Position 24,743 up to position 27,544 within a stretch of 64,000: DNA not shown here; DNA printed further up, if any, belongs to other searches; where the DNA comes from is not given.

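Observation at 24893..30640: PFL2-type glycyl radical enzyme with no adjacent activase, beside a FadL/TodX porin and a long-chain acyl-CoA ligase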

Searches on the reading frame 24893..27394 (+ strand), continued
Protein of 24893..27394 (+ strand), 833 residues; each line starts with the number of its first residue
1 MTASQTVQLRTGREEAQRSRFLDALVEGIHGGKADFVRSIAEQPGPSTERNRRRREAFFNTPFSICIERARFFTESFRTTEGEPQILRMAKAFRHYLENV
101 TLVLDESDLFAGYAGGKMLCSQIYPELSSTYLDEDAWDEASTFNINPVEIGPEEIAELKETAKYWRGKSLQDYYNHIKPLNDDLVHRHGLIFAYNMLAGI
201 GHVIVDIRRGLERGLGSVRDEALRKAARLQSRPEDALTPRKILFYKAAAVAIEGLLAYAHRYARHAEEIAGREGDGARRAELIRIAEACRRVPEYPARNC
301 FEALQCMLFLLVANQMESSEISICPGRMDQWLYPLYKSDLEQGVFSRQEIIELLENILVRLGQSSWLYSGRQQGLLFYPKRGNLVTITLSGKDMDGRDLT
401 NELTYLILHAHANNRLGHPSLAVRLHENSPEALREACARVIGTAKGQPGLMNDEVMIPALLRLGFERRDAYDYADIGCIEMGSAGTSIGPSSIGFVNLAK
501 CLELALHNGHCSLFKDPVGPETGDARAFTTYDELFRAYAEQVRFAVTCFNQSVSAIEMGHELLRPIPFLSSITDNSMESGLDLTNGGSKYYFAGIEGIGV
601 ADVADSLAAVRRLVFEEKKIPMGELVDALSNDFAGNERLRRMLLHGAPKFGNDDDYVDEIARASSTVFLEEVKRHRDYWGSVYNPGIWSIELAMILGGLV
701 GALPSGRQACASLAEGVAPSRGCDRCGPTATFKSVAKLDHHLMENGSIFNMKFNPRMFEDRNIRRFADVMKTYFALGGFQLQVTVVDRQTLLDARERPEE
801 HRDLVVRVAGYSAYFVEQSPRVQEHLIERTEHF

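Call 23: find_related_loci(query=A1, collection=genome_contigs, flank=10000)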
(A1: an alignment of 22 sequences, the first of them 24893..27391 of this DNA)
Query A1 (833 aa) in genome_contigs; peptide patterns used: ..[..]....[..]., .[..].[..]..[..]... (x = any residue, [..] = any of these).
600 stretches matched a pattern (row limit reached: there are more); 598 encode a relative of the query (tblastn E <= 1e-3); the best 80 are kept; 80 distinct loci.
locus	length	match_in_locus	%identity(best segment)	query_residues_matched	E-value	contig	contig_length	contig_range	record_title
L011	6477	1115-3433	38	50-831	4e-168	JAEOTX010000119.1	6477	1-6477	MAG: Candidatus Thorarchaeota archaeon isolate YT5_051 k127_15643909, whole genome shotgun sequence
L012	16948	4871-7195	38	48-831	3e-160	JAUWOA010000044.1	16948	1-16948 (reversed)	MAG: Candidatus Thorarchaeota archaeon isolate CSMAG_2438 CSMAG_2438_k141_69193_length_16948_cov_98.0000, whole genome s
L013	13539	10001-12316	36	65-831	4e-159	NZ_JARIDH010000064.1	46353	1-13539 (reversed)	MAG: Clostridium sp. isolate cluster2_bin.58 k127_263982, whole genome shotgun sequence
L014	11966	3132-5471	36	43-830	2e-157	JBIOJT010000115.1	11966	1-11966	MAG: Candidatus Methylomirabilales bacterium isolate GcC5-40 k141_1383454_length_11966_cov_25.8391, whole genome shotgun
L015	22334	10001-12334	36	48-831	5e-157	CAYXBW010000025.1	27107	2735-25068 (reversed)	MAG TPA_asm: uncultured Christensenella sp. isolate SRP242652_co3_98 genome assembly, contig: NODE_819_length_27107_cov_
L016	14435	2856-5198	36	48-831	9e-155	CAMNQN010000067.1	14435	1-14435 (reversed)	MAG: uncultured Lachnospiraceae bacterium isolate SRR19792994_bin.31_metawrap_v1.3_MAG genome assembly, contig: ERZ12290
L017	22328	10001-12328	35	48-831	5e-150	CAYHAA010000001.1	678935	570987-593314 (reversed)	MAG TPA_asm: uncultured archaeon isolate ERP119294_co1_301 genome assembly, contig: NODE_6_length_678935_cov_67.755798,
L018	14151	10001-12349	35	55-832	1e-149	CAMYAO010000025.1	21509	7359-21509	MAG TPA_asm: uncultured Clostridium sp. isolate SRR17635593_bin.3_metaWRAP_v1.3_MAG genome assembly, contig: ERZ14212874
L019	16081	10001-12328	35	48-831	2e-149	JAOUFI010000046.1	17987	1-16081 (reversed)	MAG: Candidatus Thorarchaeota archaeon isolate 4_1_July_SF_Bin37 4_1_July_SF_Bin37_scaffold_1293_c1, whole genome shotgu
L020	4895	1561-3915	36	55-832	4e-152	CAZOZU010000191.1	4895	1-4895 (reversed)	MAG TPA_asm: uncultured Rikenellaceae bacterium isolate binchicken_co228_588 genome assembly, contig: NODE_29330_length_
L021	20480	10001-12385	35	45-832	1e-148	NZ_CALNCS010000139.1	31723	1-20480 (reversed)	MAG: Alkalibaculum bacchi isolate SRR1561994_bin.82_CONCOCT_v1.1_MAG ERZ724031.883, whole genome shotgun sequence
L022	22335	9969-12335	34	46-832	6e-148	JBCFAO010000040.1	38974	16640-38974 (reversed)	MAG: Clostridiales bacterium isolate concoct.bin.65 NODE_437_length_38974_cov_9.517103, whole genome shotgun sequence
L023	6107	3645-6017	37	47-832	1e-148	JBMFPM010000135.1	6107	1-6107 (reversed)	MAG: Anaerolineae bacterium isolate KM4338-63 NODE_6616_length_6107_cov_3.805354, whole genome shotgun sequence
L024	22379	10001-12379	34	47-832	2e-145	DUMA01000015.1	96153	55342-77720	MAG TPA_asm: Thermoanaerobacterales bacterium isolate AS04akNAM_31 16384_AS04, whole genome shotgun sequence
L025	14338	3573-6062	75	1-832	0e+0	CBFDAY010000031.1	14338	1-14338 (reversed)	MAG TPA_asm: uncultured bacterium isolate SRR26215683_metabat2_66 genome assembly, contig: ERZ25073488.1518, whole genom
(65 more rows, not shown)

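Call 31: search_protein_families(library=pfam, proteins=[L025:6549-7691:-, L025:8534-10795:+, L025:10921-11580:+, L025:11790-12941:-, L025:12975-13835:-, L025:1354-2238:+, L005:12133-13299:+], max_evalue=0.001)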
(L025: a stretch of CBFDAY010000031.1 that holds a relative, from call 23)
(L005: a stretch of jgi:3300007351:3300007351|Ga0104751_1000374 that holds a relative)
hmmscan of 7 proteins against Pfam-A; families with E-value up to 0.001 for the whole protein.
L025:6549-7691:- (380 aa): 5 families
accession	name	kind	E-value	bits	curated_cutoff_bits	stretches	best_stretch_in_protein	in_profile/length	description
PF00441.29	Acyl-CoA_dh_1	-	1.1e-53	181.8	22.4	1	229-378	1-150/150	Acyl-CoA dehydrogenase, C-terminal domain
PF02771.21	Acyl-CoA_dh_N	-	1.2e-30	106.7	22.9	1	7-116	1-111/113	Acyl-CoA dehydrogenase, N-terminal domain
PF02770.24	Acyl-CoA_dh_M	-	2.3e-28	98.7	33.3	1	122-217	1-97/97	Acyl-CoA dehydrogenase, middle domain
PF08028.16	Acyl-CoA_dh_2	-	3.2e-22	79.7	22.7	1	246-366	3-133/134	Acyl-CoA dehydrogenase, C-terminal domain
PF22924.1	ACOX_C_alpha1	-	6.7e-06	26.4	27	1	263-376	50-167/169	Acyl-CoA oxidase, C-alpha1 domain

L025:8534-10795:+ (753 aa): 2 families
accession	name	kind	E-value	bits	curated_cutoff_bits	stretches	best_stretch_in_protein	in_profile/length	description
PF02901.20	PFL-like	-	2.4e-180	601.8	24.3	2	6-507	3-507/647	Pyruvate formate lyase-like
PF01228.26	Gly_radical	-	1.9e-24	86.7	22.2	1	636-734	2-105/106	Glycine radical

L025:10921-11580:+ (219 aa): 1 family
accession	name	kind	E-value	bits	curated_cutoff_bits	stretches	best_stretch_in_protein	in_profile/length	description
PF00156.33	Pribosyltran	-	3.6e-15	56.1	26.3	1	16-179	19-141/158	Phosphoribosyl transferase domain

L025:11790-12941:- (383 aa): 6 families
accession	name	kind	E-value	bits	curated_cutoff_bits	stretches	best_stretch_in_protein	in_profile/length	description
PF00441.29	Acyl-CoA_dh_1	-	3.9e-41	141.1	22.4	1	233-380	1-148/150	Acyl-CoA dehydrogenase, C-terminal domain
PF02771.21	Acyl-CoA_dh_N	-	2.1e-35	121.9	22.9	1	9-120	1-113/113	Acyl-CoA dehydrogenase, N-terminal domain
PF02770.24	Acyl-CoA_dh_M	-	6.8e-27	93.9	33.3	1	124-221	1-97/97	Acyl-CoA dehydrogenase, middle domain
PF08028.16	Acyl-CoA_dh_2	-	3.3e-12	47.3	22.7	1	257-370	10-133/134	Acyl-CoA dehydrogenase, C-terminal domain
PF22924.1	ACOX_C_alpha1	-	1e-05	25.8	27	1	256-380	17-167/169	Acyl-CoA oxidase, C-alpha1 domain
PF14749.11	Acyl-CoA_ox_N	-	0.00033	21.6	25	1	76-120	75-118/120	Acyl-coenzyme A oxidase N-terminal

L025:12975-13835:- (286 aa): 2 families
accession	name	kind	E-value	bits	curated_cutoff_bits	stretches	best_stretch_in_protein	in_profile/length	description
PF22622.2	MFE-2_hydrat-2_N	-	2.5e-41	140.9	27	1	18-146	1-130/130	MFE-2 hydratase 2 N-terminal domain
PF01575.25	MaoC_dehydratas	-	2.7e-29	101.7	27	1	161-276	4-119/123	MaoC like domain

L025:1354-2238:+ (294 aa): 1 family
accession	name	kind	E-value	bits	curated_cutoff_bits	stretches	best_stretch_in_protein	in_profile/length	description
PF07963.17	N_methyl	-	2.2e-09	36.9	21.2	1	9-34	2-27/27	Prokaryotic N-terminal methylation motif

L005:12133-13299:+ (388 aa): 6 families
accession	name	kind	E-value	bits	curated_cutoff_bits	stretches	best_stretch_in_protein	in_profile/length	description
PF16525.10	MHB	-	7.7e-08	32.9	27.4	0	194-243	18-62/77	Haemophore, haem-binding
PF13499.12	EF-hand_7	-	4.3e-06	27.4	30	1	26-77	5-62/67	EF-hand domain pair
PF00036.39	EF-hand_1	-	7.4e-06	25.6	25.4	0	61-78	6-23/29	EF hand domain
PF13202.12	EF-hand_5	-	1.8e-05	24.4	25.9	0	30-45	6-21/25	EF hand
PF13405.12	EF-hand_6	-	0.00029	20.8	25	0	61-78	6-23/30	EF-hand domain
PF07533.21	BRK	-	0.00075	19.6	23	0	180-188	31-39/44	BRK domain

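Call 44: find_encoding_contigs(protein=P0009, flank=10000, max_places=1)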
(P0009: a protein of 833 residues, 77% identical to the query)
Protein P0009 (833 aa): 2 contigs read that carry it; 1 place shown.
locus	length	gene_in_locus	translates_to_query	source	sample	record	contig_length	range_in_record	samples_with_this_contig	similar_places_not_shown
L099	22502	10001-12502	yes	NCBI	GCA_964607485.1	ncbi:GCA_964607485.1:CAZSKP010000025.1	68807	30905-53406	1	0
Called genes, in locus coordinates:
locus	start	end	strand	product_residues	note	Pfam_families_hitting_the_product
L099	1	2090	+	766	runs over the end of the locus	PF13757:VIT_2, PF08487:VIT, PF05762:VWA_CoxE (weak), PF00092:VWA, PF13519:VWA_2, PF13768:VWA_3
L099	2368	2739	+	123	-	PF06262:Zincin_1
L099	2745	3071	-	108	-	PF14330:DUF4387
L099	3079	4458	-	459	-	PF07287:AtuA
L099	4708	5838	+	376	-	PF07991:KARI_N, PF01450:KARI_C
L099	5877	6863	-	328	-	PF09587:PGA_cap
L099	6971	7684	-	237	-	-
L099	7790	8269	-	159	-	-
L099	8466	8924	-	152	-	PF14907:NTP_transf_5, PF08843:AbiEii (weak)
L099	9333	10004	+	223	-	PF00440:TetR_N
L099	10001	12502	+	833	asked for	PF02901:PFL-like, PF01228:Gly_radical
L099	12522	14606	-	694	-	-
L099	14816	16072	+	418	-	PF00753:Lactamase_B, PF14863:Alkyl_sulf_dimr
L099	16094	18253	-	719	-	PF13432:TPR_16 (faint), PF07719:TPR_2 (faint), PF13176:TPR_7 (faint), PF13181:TPR_8 (faint), PF13414:TPR_11 (faint), PF13424:TPR_12 (faint), PF13428:TPR_14 (faint), PF14559:TPR_19 (faint), +1 more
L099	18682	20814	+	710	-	PF00916:Sulfate_transp, PF01740:STAS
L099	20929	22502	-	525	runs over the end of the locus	PF00672:HAMP, PF00512:HisKA, PF02518:HATPase_c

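Call 45: find_encoding_contigs(protein=P0019, flank=10000, max_places=1)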
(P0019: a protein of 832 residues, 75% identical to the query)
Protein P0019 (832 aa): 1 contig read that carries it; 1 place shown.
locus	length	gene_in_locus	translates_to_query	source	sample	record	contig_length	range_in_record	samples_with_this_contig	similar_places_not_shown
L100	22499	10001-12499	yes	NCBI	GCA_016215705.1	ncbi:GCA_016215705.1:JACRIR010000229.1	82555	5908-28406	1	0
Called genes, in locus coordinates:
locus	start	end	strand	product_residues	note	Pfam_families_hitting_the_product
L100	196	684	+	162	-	-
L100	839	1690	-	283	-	PF00294:PfkB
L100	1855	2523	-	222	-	PF01066:CDP-OH_P_transf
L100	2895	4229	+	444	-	PF07396:Porin_O_P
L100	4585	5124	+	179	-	-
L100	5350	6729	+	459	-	PF13372:Alginate_exp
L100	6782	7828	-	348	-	PF07610:DUF1573, PF22544:HYDIN_VesB_CFA65-like_Ig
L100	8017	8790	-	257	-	PF12945:PilZNR, PF07238:PilZ (weak)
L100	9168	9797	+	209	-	PF00440:TetR_N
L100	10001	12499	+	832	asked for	PF02901:PFL-like, PF01228:Gly_radical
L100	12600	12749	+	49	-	PF13353:Fer4_12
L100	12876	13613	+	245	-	PF00037:Fer4 (faint), PF04055:Radical_SAM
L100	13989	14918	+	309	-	PF11356:T2SSC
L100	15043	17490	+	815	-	PF21305:type_II_gspD_N0, PF03958:Secretin_N, PF00263:Secretin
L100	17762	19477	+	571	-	PF05157:MshEN, PF00437:T2SSE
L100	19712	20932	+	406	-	PF28597:T2SSF_N, PF00482:T2SSF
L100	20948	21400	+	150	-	PF07963:N_methyl, PF08334:T2SSG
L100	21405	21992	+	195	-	PF07963:N_methyl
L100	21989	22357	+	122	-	PF07963:N_methyl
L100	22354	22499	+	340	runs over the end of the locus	PF07963:N_methyl (faint), PF11612:T2SSJ (faint)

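Call 46: find_encoding_contigs(protein=P0026, flank=10000, max_places=1)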
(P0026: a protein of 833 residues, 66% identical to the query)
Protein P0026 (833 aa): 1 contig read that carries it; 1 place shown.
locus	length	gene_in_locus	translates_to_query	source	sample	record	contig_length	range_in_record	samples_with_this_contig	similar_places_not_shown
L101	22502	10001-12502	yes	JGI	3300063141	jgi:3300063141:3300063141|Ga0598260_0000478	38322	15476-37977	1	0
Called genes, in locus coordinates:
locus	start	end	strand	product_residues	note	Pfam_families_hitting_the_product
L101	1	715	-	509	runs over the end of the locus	PF00501:AMP-binding, PF13193:AMP-binding_C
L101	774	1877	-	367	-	PF02653:BPD_transp_2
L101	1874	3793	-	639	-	PF00501:AMP-binding, PF23562:AMP-binding_C_3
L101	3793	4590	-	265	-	PF13476:AAA_23 (weak), PF00005:ABC_tran, PF12399:BCA_ABC_TP_C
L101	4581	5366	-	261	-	PF00005:ABC_tran, PF13304:AAA_21 (faint)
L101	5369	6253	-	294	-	PF02653:BPD_transp_2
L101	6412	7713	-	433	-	PF13458:Peripla_BP_6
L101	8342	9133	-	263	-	PF00795:CN_hydrolase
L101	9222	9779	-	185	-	PF00797:Acetyltransf_2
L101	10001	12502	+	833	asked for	PF02901:PFL-like, PF01228:Gly_radical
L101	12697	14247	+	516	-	PF07969:Amidohydro_3, PF01979:Amidohydro_1 (faint), PF07969:Amidohydro_3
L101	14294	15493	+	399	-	PF01168:Ala_racemase_N, PF14031:D-ser_dehydrat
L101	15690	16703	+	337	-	PF18152:DAHP_snth_FXD, PF00793:DAHP_synth_1, PF03102:NeuB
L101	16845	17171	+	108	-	PF01887:SAM_HAT_N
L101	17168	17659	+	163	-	PF01887:SAM_HAT_N (weak), PF20257:SAM_HAT_C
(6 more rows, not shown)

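Call 50: search_protein_families(library=ncbifam, proteins=[L025:8534-10795:+, L006:13642-15012:+, L006:7821-9209:+], max_evalue=1e-10)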
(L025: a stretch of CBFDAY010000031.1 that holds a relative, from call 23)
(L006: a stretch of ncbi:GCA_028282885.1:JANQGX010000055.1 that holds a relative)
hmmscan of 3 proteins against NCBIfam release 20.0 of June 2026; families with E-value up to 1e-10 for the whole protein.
L025:8534-10795:+ (753 aa): 10 families
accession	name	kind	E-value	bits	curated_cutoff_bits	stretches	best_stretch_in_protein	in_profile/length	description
TIGR01774.1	PFL2-3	subfamily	3.9e-204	680.2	678.2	2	6-509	4-506/786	formate C-acetyltransferase/glycerol dehydratase family glycyl radical enzyme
NF048009.1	SfplDhtHpfGKleb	equivalog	4.5e-155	517.9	1000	2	3-510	23-543/824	(2S)-3-sulfopropanediol dehydratase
NF007437.0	PRK09983.1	equivalog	2.4e-154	515.4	1109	2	6-459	3-449/765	formate C-acetyltransferase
NF043068.1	glycl_HYPD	equivalog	9.9e-154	513.3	1100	2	7-498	3-497/784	trans-4-hydroxy-L-proline dehydratase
NF048011.1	SfplDhtHpsGDes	equivalog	3.7e-153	511.7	1000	2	7-500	25-532/821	(2S)-3-sulfopropanediol dehydratase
TIGR04394.1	choline_CutC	equivalog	4.6e-137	458.7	1050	2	6-501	3-503/789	choline trimethylamine-lyase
NF033718.1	indole_decarb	equivalog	4.2e-112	375.9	1100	2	5-499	32-558/868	indoleacetate decarboxylase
NF033715.1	glycyl_HPDL_Lrg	equivalog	2.1e-76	257.5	1150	2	568-749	712-897/901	4-hydroxyphenylacetate decarboxylase large subunit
TIGR01255.1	pyr_form_ly_1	equivalog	6.8e-44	150.5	994.2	1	506-749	498-739/744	formate C-acetyltransferase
NF038360.1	rad_fix_GrcA3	exception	9.6e-18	64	158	1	683-749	7-73/78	autonomous glycyl radical cofactor GrcA3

L006:13642-15012:+ (456 aa): 5 families
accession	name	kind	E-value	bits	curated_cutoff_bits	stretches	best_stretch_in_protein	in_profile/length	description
TIGR00792.1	gph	subfamily_domain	6.5e-43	147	231.35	1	22-440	4-423/437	glycoside-pentoside-hexuronide (GPH):cation symporter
NF007749.0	PRK10429.1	equivalog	1.3e-28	100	456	1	22-425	11-413/473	melibiose:sodium transporter MelB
NF007353.0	PRK09848.1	equivalog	3.8e-20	72.1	528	1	61-444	46-434/457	glucuronide transporter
NF007237.0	PRK09669.1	subfamily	1.6e-18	66.6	610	1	41-434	33-418/461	putative symporter YagG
NF008526.0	PRK11462.1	equivalog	9.8e-11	41.1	836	0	29-425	22-408/460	glycoside-pentoside-hexuronide family transporter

L006:7821-9209:+ (462 aa): 5 families
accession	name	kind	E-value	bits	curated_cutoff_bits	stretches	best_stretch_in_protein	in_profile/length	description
TIGR00792.1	gph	subfamily_domain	6.7e-40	137.1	231.35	1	34-423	3-388/437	glycoside-pentoside-hexuronide (GPH):cation symporter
NF007353.0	PRK09848.1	equivalog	4.9e-19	68.5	528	1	71-453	43-433/457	glucuronide transporter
NF007749.0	PRK10429.1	equivalog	7.7e-19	67.8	456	1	29-430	5-408/473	melibiose:sodium transporter MelB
NF007237.0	PRK09669.1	subfamily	1.4e-17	63.5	610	1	27-435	6-412/461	putative symporter YagG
NF008526.0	PRK11462.1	equivalog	4.9e-11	42.1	836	0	28-422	7-394/460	glycoside-pentoside-hexuronide family transporter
